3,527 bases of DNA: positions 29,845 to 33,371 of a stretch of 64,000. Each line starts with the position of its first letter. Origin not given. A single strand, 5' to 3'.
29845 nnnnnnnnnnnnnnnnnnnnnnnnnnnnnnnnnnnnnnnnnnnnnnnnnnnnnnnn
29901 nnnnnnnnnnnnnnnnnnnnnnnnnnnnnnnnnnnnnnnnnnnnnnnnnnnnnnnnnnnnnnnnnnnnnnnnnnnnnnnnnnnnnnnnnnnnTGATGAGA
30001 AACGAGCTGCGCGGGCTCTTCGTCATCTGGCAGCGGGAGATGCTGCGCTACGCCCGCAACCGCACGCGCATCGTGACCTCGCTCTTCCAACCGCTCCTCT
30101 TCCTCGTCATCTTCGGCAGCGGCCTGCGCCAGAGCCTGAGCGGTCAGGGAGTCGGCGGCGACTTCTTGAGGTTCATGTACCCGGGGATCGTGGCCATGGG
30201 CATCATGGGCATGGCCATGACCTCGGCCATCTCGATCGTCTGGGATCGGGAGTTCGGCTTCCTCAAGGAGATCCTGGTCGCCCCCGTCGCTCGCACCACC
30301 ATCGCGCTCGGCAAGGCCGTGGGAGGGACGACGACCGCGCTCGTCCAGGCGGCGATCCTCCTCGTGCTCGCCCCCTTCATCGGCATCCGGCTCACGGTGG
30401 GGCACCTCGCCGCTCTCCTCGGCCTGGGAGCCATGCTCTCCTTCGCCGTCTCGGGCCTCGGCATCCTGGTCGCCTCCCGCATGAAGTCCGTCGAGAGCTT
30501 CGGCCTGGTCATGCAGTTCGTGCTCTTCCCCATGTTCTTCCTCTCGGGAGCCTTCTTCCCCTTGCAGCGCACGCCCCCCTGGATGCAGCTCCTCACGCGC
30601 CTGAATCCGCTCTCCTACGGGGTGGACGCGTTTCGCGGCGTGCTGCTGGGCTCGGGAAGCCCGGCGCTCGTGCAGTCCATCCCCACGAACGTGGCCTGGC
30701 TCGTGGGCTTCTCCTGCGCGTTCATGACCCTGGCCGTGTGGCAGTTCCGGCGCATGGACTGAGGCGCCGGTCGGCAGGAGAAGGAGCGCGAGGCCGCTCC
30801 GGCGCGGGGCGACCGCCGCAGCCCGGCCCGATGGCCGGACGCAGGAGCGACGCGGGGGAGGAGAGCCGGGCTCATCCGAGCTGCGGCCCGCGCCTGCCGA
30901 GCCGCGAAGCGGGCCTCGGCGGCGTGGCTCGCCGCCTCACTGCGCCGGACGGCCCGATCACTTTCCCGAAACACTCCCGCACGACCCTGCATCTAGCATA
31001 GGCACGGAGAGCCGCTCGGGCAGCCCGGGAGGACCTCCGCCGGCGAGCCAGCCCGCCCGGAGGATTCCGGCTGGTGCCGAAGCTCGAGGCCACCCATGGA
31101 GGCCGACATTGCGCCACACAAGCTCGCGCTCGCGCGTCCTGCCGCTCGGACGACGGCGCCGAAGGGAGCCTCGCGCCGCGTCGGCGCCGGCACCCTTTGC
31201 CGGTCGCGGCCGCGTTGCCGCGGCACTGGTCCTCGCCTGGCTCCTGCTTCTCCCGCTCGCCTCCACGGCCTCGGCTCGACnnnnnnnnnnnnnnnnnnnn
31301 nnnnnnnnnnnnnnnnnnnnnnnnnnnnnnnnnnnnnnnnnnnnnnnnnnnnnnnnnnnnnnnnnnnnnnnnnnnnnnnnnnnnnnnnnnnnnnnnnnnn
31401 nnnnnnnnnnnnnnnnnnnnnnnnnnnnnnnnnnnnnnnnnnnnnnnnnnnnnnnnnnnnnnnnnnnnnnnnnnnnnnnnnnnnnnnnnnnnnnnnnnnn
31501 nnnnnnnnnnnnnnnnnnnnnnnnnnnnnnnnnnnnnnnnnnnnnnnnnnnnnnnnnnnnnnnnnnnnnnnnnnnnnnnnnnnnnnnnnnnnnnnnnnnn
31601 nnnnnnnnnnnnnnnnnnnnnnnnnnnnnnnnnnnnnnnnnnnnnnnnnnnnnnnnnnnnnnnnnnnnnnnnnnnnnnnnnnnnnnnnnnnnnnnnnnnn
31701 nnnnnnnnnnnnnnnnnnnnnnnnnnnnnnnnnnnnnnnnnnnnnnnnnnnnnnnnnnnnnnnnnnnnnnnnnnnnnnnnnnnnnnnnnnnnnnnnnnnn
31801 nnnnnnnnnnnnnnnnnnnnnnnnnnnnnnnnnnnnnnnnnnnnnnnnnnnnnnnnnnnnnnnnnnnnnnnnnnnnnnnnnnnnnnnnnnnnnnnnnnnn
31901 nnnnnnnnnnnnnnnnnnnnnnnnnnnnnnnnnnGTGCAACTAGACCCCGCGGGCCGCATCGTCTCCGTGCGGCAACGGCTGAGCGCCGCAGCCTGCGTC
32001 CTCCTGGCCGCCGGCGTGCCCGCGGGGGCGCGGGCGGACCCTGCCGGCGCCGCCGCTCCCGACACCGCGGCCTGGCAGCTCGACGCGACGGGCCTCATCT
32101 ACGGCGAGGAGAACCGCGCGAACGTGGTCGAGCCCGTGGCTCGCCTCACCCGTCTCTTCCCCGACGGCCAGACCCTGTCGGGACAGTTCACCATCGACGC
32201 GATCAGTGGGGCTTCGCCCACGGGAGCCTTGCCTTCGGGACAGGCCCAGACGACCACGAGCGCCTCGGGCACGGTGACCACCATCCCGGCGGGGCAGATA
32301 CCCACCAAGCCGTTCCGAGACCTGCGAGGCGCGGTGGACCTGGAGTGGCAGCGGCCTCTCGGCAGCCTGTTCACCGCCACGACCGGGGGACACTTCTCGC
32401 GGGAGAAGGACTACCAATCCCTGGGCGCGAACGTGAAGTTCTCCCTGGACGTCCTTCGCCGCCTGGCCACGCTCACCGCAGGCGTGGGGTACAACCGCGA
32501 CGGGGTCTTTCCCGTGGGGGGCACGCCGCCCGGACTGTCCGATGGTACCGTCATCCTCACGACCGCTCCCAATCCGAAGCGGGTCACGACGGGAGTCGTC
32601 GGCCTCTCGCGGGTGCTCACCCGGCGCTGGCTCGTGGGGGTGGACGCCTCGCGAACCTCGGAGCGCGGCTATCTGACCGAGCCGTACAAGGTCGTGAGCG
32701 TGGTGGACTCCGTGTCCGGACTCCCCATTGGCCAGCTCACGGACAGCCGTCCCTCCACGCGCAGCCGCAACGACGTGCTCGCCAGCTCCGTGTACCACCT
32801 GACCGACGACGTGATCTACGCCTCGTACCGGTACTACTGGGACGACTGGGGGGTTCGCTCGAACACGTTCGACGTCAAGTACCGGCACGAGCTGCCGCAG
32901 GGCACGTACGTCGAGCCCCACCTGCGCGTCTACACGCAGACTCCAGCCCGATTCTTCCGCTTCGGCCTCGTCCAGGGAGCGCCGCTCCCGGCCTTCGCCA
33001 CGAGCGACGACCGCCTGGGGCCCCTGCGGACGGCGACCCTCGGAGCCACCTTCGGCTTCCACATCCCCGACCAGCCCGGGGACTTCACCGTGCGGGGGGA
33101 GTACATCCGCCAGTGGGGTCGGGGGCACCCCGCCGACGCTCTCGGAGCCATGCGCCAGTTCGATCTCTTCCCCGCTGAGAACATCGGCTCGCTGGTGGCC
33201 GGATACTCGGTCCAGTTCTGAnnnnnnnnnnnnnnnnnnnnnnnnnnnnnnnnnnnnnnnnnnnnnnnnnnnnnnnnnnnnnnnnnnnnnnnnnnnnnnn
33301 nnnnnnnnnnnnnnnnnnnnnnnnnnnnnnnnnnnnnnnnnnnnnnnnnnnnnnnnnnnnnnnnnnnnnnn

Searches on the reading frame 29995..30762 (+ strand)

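Call 42: search_protein_families(library=pfam, proteins=[window:29995-30762:+], max_evalue=0.00001)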
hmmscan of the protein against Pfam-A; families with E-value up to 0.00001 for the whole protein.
window:29995-30762:+ (255 aa): 3 families
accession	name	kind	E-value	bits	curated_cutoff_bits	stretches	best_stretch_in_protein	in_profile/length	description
PF01061.29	ABC2_membrane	-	5.1e-39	134.4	26.9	1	8-217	3-210/211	ABC-2 type transporter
PF12698.13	ABC2_membrane_3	-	2.7e-19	69.9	31.6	1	54-249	157-347/347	ABC-2 family transporter protein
PF12679.13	ABC2_membrane_2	-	4.9e-10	39.6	27.2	1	11-255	3-282/283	ABC-2 family transporter protein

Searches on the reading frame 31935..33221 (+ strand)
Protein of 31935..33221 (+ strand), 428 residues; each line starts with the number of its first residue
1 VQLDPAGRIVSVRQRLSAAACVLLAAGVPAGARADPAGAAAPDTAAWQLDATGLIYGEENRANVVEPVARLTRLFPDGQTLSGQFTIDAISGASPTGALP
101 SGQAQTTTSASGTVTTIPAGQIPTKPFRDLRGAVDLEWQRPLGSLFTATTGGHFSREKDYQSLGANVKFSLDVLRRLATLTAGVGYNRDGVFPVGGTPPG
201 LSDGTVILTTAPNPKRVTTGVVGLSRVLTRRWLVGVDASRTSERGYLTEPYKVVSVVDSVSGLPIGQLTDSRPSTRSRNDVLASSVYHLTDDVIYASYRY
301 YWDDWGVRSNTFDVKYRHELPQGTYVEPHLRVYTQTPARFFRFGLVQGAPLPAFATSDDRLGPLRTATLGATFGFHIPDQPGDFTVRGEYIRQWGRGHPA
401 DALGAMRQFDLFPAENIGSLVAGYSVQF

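Call 42: search_protein_families(library=pfam, proteins=[window:31935-33221:+], max_evalue=0.00001)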
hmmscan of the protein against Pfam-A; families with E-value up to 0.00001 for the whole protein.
window:31935-33221:+ (428 aa): 1 family
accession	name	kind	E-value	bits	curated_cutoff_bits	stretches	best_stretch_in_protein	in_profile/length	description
PF12094.14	DUF3570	-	6.7e-85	285.9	25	1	14-424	2-425/427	Protein of unknown function (DUF3570)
